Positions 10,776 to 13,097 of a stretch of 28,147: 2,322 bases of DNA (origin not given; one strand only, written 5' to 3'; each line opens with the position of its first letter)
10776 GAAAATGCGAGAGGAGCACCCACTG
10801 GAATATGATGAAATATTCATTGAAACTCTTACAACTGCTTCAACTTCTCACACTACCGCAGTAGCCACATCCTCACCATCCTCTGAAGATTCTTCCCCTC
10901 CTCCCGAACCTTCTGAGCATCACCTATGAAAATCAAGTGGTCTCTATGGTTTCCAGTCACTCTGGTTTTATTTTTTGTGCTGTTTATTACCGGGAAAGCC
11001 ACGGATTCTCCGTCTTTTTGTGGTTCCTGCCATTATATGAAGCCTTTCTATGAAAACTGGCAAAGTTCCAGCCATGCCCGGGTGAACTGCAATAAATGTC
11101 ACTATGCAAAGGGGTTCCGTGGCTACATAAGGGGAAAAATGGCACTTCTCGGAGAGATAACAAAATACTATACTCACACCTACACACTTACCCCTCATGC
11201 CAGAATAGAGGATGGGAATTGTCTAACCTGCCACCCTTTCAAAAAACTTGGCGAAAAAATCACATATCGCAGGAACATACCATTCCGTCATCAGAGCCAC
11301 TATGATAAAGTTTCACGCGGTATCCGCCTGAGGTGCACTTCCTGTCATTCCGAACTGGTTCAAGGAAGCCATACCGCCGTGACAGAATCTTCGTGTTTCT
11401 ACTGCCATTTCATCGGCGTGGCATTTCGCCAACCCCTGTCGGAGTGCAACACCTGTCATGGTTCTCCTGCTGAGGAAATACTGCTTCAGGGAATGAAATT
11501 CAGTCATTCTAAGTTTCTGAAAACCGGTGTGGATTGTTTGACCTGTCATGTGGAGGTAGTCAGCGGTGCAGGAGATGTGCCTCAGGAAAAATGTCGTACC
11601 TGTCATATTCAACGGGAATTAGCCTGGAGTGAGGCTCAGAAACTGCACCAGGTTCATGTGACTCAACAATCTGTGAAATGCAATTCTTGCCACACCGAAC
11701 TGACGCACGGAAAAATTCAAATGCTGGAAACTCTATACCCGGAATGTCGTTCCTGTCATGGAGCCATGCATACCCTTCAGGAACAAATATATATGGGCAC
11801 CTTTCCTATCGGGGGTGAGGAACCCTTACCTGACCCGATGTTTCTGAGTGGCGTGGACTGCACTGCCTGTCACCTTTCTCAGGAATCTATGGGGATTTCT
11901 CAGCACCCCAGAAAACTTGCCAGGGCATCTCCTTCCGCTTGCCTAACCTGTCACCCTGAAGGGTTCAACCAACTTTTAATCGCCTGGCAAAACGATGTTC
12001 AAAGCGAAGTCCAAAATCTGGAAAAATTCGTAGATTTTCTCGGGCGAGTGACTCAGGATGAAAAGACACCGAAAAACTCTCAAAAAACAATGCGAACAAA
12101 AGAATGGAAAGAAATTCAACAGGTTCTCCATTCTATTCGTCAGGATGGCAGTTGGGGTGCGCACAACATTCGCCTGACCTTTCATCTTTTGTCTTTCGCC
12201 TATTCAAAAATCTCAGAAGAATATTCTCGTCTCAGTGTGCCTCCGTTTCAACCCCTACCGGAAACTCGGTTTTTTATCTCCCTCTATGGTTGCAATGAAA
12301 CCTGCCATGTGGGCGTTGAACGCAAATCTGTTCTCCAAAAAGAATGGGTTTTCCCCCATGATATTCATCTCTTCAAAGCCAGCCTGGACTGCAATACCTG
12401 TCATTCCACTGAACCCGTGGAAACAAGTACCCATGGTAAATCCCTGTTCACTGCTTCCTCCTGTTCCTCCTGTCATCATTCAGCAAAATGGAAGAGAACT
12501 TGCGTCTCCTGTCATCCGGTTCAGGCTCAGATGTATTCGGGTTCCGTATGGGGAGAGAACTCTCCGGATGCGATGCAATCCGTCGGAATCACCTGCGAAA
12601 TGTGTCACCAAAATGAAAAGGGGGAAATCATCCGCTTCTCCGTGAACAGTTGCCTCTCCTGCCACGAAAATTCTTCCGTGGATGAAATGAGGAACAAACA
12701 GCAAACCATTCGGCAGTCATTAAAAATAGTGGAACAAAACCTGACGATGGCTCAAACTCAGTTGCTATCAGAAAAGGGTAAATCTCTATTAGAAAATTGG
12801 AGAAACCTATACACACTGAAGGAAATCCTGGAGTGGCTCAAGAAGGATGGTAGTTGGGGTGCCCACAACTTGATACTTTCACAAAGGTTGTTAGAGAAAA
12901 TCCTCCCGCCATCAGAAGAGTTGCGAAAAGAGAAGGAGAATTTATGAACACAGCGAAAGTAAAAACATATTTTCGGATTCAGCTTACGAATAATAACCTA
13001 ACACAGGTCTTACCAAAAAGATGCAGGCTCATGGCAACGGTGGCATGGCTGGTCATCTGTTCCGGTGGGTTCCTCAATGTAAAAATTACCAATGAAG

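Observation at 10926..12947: Giant (672 aa) membrane-anchored cytochrome with an NrfH-type CXXCHXM first heme site, one CX3CH site and a duplicated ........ helix motif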

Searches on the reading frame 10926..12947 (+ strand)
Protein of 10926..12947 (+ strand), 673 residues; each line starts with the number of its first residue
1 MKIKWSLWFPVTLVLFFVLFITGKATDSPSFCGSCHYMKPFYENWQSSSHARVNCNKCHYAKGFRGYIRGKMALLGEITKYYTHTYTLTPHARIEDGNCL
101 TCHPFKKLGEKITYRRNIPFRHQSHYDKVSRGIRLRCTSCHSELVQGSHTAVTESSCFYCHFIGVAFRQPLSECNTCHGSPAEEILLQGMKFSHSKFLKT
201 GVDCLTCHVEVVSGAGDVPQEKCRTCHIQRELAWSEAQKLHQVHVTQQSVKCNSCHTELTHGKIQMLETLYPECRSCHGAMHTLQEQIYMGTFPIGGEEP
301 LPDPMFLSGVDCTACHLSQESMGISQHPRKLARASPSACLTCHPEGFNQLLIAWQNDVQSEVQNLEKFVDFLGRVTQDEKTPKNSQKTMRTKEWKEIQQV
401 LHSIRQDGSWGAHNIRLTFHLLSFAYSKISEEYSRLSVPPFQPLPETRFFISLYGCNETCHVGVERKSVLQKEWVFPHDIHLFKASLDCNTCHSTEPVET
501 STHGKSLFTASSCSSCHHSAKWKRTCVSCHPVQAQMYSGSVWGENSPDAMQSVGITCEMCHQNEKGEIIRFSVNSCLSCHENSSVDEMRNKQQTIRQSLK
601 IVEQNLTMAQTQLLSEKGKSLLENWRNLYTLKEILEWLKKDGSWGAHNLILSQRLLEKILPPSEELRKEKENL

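Call 5: search_protein_families(library=pfam, proteins=[window:10926-12947:+], max_evalue=0.01)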
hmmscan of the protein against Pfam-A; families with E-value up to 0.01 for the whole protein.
window:10926-12947:+ (673 aa): 7 families
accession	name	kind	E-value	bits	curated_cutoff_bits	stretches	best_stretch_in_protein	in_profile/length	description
PF14522.11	Cytochrome_C7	-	1.3e-24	86.2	24.8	3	120-178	3-66/67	Cytochrome c7 and related cytochrome c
PF14537.11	Cytochrom_c3_2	-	9.1e-20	71.4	25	4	247-343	4-78/79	Cytochrome c3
PF02085.21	Cytochrom_CIII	-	2.7e-13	50.5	22.9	1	190-278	21-101/101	Class III cytochrome C family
PF22113.1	Mtrc-MtrF_II-IV_dom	-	2.9e-13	50.2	30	1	32-181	9-166/176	Outer membrane cytochrome MtrC/MtrF-like, domains II/IV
PF03264.19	Cytochrom_NNT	-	1.1e-09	38.7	24.1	1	11-87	18-100/174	NapC/NirT cytochrome c family, N-terminal region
PF13643.11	DUF4145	-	0.0024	18.3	23.1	0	395-417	52-75/88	Domain of unknown function (DUF4145)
PF09699.15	Paired_CXXCH_1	-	0.0028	17.7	20.6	1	311-345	8-38/41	Doubled CXXCH motif (Paired_CXXCH_1)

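Call 6: search_protein_families(library=ncbifam, proteins=[window:10926-12947:+], max_evalue=0.01)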
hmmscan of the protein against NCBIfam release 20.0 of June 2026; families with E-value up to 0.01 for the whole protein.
window:10926-12947:+ (673 aa): 6 families
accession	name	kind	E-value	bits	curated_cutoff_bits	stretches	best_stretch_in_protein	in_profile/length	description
TIGR03153.1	cytochr_NrfH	equivalog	2e-11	44.1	134.2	1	12-103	11-109/138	cytochrome c nitrite reductase small subunit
NF045713.1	CxxCH_16_HmcA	equivalog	1.4e-06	27.2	400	1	171-348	76-257/541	sulfate respiration complex hexadecaheme cytochrome HmcA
NF011606.0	PRK15032.1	equivalog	1.4e-05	24.4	455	1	11-82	27-104/390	pentaheme c-type cytochrome TorC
TIGR03146.1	cyt_nit_nrfB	equivalog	0.00013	22.2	166.6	0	524-595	12-80/145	cytochrome c nitrite reductase pentaheme subunit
NF040968.1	FeS_ExtO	equivalog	0.0017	17.3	200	0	482-582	34-139/416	selenite/tellurite reduction operon b-type cytochrome iron-sulfur cluster-binding subunit ExtO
NF040967.1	cytc_ExtN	equivalog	0.0022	16.9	200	0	482-582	34-139/415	selenite/tellurite reduction operon c-type cytochrome ExtN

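Call 7: search_solved_structures(query=window:10926-12944:+, max_evalue=1, show_alignments=3)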
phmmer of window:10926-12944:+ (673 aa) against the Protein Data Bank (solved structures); distinct sequences matched with E-value up to 1: 30.
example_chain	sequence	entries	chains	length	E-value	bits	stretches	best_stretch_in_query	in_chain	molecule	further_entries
6i5b_A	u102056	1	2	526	3.8e-11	45.2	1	208-440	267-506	Uncharacterized protein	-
2j7a_C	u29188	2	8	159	2.1e-06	29.5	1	21-63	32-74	CYTOCHROME C QUINOL DEHYDROGENASE NRFH | NAPC/NIRT CYTOCHROME C FAMILY PROTEIN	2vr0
3sj0_X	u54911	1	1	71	8.7e-05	24.2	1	475-530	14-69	CYTOCHROME C7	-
4haj_A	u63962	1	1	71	0.00015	23.4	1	475-530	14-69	PpcA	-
1os6_A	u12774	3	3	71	0.00015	23.4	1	475-530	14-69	PpcA | Cytochrome c3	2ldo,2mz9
3sj4_X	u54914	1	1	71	0.00016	23.3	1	475-530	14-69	CYTOCHROME C7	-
4hc3_A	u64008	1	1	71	0.00016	23.3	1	474-530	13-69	PpcA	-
4hbf_A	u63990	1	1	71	0.00017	23.2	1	475-530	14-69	PpcA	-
3sel_X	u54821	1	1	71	0.00018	23.2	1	475-530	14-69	CYTOCHROME C7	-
3sj1_X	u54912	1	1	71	0.00019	23.1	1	475-530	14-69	CYTOCHROME C7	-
2n91_A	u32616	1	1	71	0.0002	23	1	475-530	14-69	Cytochrome C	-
4hb8_A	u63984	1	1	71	0.00037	22.1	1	475-530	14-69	PpcA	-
4hb6_A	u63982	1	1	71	0.00038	22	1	475-530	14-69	PpcA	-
3ouq_A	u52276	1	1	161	0.00066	21.3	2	472-521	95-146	Cytochrome c family protein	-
2lzz_A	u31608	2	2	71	0.00085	20.9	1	476-530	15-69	Cytochrome c, 3 heme-binding sites | PpcA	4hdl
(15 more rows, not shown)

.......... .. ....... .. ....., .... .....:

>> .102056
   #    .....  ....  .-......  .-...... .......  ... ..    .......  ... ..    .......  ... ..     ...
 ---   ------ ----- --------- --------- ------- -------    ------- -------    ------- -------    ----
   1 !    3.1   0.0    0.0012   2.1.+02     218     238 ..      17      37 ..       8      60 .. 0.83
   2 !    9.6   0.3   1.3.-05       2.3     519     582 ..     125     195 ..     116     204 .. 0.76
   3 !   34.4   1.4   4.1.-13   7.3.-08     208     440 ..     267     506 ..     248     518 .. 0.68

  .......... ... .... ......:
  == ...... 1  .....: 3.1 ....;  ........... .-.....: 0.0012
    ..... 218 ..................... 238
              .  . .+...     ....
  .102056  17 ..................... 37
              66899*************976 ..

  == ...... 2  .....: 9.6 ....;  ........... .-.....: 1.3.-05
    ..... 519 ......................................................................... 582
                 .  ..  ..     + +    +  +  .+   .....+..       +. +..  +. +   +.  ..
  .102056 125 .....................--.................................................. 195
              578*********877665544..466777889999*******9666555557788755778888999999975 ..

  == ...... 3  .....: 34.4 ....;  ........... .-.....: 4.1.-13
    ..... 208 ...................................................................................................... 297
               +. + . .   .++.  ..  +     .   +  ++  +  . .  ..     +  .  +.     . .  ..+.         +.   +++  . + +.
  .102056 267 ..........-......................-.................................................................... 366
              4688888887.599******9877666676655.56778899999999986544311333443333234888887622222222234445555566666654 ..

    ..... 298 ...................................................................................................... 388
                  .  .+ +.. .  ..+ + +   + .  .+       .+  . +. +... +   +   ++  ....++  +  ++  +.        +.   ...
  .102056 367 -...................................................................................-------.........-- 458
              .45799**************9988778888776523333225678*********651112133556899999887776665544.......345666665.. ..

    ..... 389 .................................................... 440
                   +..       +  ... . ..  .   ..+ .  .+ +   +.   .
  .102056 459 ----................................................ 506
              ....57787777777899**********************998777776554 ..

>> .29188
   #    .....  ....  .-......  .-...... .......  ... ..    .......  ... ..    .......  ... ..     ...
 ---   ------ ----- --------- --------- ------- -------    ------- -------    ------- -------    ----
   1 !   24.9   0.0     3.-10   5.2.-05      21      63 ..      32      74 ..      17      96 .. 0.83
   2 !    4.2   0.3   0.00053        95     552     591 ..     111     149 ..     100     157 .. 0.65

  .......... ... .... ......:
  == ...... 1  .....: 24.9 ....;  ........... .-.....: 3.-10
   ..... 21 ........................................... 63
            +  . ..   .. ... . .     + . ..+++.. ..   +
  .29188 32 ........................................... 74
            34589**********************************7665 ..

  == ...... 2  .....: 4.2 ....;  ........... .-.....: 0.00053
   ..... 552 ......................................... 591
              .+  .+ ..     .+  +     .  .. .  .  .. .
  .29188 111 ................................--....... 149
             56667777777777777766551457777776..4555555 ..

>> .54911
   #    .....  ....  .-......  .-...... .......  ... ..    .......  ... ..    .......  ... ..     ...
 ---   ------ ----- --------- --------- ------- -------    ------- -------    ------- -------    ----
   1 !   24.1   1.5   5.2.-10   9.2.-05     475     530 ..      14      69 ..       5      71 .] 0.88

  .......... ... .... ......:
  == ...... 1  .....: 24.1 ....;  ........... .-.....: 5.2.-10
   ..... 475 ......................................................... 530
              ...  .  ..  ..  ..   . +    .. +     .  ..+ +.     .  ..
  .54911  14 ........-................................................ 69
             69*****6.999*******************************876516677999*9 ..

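Call 8: find_homologous_proteins(query=window:10926-12944:+, max_evalue=0.001)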
Query window:10926-12944:+ (673 aa): 244 proteins with E <= 0.001 among 3458 candidates; the best 120 are listed.
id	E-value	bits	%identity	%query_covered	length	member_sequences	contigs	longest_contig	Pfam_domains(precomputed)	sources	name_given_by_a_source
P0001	0.0e+0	1528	96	99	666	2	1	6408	PF14537.12,PF03264.20,PF02085.22,PF14522.12,PF22113.2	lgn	-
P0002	4.5e-142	493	37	96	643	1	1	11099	PF14537.12,PF13435.12,PF03264.20,PF02085.22,PF14522.12,PF22113.2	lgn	-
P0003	1.0e-141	492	37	96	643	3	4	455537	PF14537.12,PF03264.20,PF02085.22,PF14522.12,PF22113.2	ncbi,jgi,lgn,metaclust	metaclust:\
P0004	2.5e-139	484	42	83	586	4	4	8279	PF14537.12,PF03264.20,PF02085.22,PF14522.12,PF22113.2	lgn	-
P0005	2.0e-136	474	36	95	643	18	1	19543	PF14537.12,PF03264.20,PF02085.22,PF14522.12,PF22113.2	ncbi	-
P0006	2.8e-135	470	38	96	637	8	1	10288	PF14537.12,PF02085.22,PF14522.12,PF22113.2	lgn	-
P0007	7.0e-135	469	39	86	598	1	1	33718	PF14537.12,PF03264.20,PF02085.22,PF14522.12,PF22113.2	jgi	jgi:nitrate/TMAO reductase-like tetraheme cytochrome c subunit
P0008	1.0e-134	468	41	84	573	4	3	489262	PF14537.12,PF03264.20,PF02085.22,PF14522.12,PF22113.2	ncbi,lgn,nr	ncbi:MAG: cytochrome c3 family protein [Candidatus Bipolaricaulota bacterium]|nr:cytochrome c3 famil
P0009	1.6e-134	468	40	84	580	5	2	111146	PF14537.12,PF03264.20,PF02085.22,PF14522.12,PF22113.2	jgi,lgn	jgi:nitrate/TMAO reductase-like tetraheme cytochrome c subunit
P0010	2.1e-134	468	42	80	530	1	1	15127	PF14537.12,PF03264.20,PF02085.22,PF14522.12,PF22113.2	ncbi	ncbi:MAG: cytochrome c3 family protein, partial [Candidatus Bipolaricaulia bacterium]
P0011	2.7e-134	467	41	84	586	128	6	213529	PF14537.12,PF03264.20,PF02085.22,PF14522.12,PF22113.2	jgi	jgi:nitrate/TMAO reductase-like tetraheme cytochrome c subunit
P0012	3.9e-134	467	40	84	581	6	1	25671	PF14537.12,PF03264.20,PF02085.22,PF14522.12,PF22113.2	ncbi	-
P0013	1.5e-132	461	40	84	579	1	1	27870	PF14537.12,PF03264.20,PF02085.22,PF14522.12,PF22113.2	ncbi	-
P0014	2.5e-132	461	40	84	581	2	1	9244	PF14537.12,PF03264.20,PF02085.22,PF14522.12,PF22113.2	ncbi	-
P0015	2.7e-132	461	36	99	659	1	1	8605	PF14537.12,PF03264.20,PF02085.22,PF14522.12,PF22113.2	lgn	-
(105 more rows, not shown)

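Call 12: find_related_loci(query=A1, collection=genome_contigs, flank=10000)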
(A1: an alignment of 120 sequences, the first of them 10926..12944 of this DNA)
Query A1 (673 aa) in genome_contigs; peptide patterns used: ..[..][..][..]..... (x = any residue, [..] = any of these).
598 stretches matched a pattern (row limit reached: there are more); 592 encode a relative of the query (tblastn E <= 1e-3); the best 80 are kept; 79 distinct loci.
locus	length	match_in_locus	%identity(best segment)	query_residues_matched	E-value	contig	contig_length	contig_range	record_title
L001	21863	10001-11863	37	24-666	5e-144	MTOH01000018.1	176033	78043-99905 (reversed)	MAG: Candidatus Hydrothermus pacificus isolate JdFR-72 JGI24020J35080_1000030, whole genome shotgun sequence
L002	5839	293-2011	41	1-672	1e-140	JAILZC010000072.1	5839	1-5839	MAG: Candidatus Bipolaricaulota bacterium isolate HOT.Cluster.56 Contig72, whole genome shotgun sequence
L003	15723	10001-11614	40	1-658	4e-136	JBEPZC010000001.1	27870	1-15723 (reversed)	MAG: Candidatus Bipolaricaulota bacterium isolate 03V1_S199.metabat2_refined.004_sub NODE_1116_length_27870_cov_151.4998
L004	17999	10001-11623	40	1-563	7e-136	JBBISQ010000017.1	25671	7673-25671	MAG: Candidatus Fraserbacteria bacterium isolate CYF170214_bin_377 NODE_1547_length_25671_cov_51.6465, whole genome shot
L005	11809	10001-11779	37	7-619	2e-135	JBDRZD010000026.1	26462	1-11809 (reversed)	MAG: candidate division WOR-3 bacterium isolate JZ-1_201705_bins_100 JZ-1_201705_bins_100_scaffold_26, whole genome shot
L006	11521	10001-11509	42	23-661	3e-133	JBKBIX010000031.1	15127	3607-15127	MAG: Candidatus Bipolaricaulia bacterium isolate 21I_052.bin.33 NODE_31_length_15127_cov_29.670897, whole genome shotgun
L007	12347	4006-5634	39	1-658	5e-132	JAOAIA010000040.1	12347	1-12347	MAG: Candidatus Bipolaricaulota bacterium isolate SKW78 NODE_39_length_12347_cov_4.802119, whole genome shotgun sequence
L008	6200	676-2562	36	9-659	6e-132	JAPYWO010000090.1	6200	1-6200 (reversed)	MAG: Candidatus Thermokryptus sp. isolate RSWP10 scaffold_2510_c1, whole genome shotgun sequence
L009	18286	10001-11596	41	1-563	2e-138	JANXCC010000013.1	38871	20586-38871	MAG: Candidatus Bipolaricaulota bacterium isolate SKYB55 NODE_13_length_38871_cov_119.489277, whole genome shotgun seque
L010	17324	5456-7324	36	2-583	1e-129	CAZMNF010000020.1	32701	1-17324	MAG TPA_asm: uncultured Thermotogae bacterium isolate SRP185896_co2_339 genome assembly, contig: NODE_561_length_32701_c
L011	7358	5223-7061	37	14-659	5e-129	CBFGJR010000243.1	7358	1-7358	MAG: candidate division WOR-3 bacterium isolate QZM1.Bin.7.optimized.1 genome assembly, contig: NODE_78_length_7358_cov_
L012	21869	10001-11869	36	2-659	3e-129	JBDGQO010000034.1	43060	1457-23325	MAG: Candidatus Bipolaricaulia bacterium isolate DAL-Ass_25_90C3R DAL-Ass_25_90C3R_34, whole genome shotgun sequence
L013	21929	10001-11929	35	2-659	3e-127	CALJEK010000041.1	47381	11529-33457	MAG: Candidatus Kryptonia bacterium isolate S1_Bin_METABAT__339_1 genome assembly, contig: c_000001803989, whole genome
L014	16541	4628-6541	34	1-659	8e-127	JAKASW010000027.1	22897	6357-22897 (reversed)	MAG: Bacteroidetes bacterium isolate YP1.bin85 NODE_1847_length_22897_cov_1.209091, whole genome shotgun sequence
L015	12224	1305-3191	36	6-658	1e-126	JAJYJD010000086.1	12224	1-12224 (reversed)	MAG: Bacteroidetes bacterium isolate DBS2-1.bin144 NODE_9821_length_12224_cov_2.075969, whole genome shotgun sequence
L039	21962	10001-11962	32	5-669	1e-104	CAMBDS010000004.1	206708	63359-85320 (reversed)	MAG: Caldithrix abyssi DSM 13497 isolate TH-08apr19-15 genome assembly, contig: TH-08apr19-C29, whole genome shotgun seq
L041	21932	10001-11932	31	4-656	3e-104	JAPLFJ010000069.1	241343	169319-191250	MAG: Ignavibacteriae bacterium isolate LacPavin_0920_WC57_MAG_36_34 LacPavin_0920_WC57_scaffold_68037, whole genome shot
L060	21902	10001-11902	31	15-660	1e-101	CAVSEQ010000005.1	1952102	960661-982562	MAG: Candidatus Aminicenantes bacterium isolate MFD01872.bin.1.66 genome assembly, contig: contig_82377, whole genome sh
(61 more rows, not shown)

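Call 19: predict_structure(alignment_id=A1)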
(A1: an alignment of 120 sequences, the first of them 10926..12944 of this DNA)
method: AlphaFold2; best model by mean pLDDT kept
length: 673 residues; sequences in the alignment: 120
mean_pLDDT: 84.0   pTM: 0.67
mean pLDDT of the five models: 84.0, 82.2, 80.8, 80.3, 79.1
residues with pLDDT >= 90: 291; 70-90: 283; 50-70: 80; < 50: 19
segments of 3 or more residues with pLDDT < 50: 267-273, 323-328, 385-387
pLDDT, mean of each block of 10 residues (from residue 1): 78 95 93 90 88 91 94 92 85 88 87 82 87 87 63 86 73 78 68 76 74 88 83 80 91 92 56 54 85 80 83 76 48 85 88 94 95 78 53 91 95 94 94 90 83 81 88 84 89 86 82 71 80 96 93 94 88 91 94 95 93 86 90 94 95 93 60 59
secondary structure, 60 per line:
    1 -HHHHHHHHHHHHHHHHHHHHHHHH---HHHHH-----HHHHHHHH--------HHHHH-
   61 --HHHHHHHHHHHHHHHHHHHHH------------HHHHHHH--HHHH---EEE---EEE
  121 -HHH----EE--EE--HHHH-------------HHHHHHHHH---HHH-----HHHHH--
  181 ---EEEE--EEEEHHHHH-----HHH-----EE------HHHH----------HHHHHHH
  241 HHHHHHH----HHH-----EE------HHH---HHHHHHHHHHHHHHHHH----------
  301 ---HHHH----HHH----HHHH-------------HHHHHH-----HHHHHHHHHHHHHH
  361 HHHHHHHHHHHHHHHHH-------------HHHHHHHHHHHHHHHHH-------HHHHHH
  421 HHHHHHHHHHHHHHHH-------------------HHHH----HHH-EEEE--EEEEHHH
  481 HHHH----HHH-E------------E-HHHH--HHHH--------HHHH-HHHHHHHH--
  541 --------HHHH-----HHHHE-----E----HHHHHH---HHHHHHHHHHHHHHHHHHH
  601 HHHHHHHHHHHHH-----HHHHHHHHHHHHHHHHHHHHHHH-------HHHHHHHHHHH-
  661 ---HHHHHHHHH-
elements in order: H2-25 H29-33 H39-46 H55-59 H63-83 H96-102 H105-108 E112-114 E118-120 H137-140 H154-162 H174-178 E184-187 E190-193 H194-198 H220-223 H234-247 H274-290 H304-307 H319-322 H336-341 H347-377 H391-407 H415-436 H456-459 E468-471 E474-477 H478-484 H508-511 H514-517 H526-529 H531-538 H549-552 H558-561 H573-578 H582-613 H619-641 H649-659 H664-672
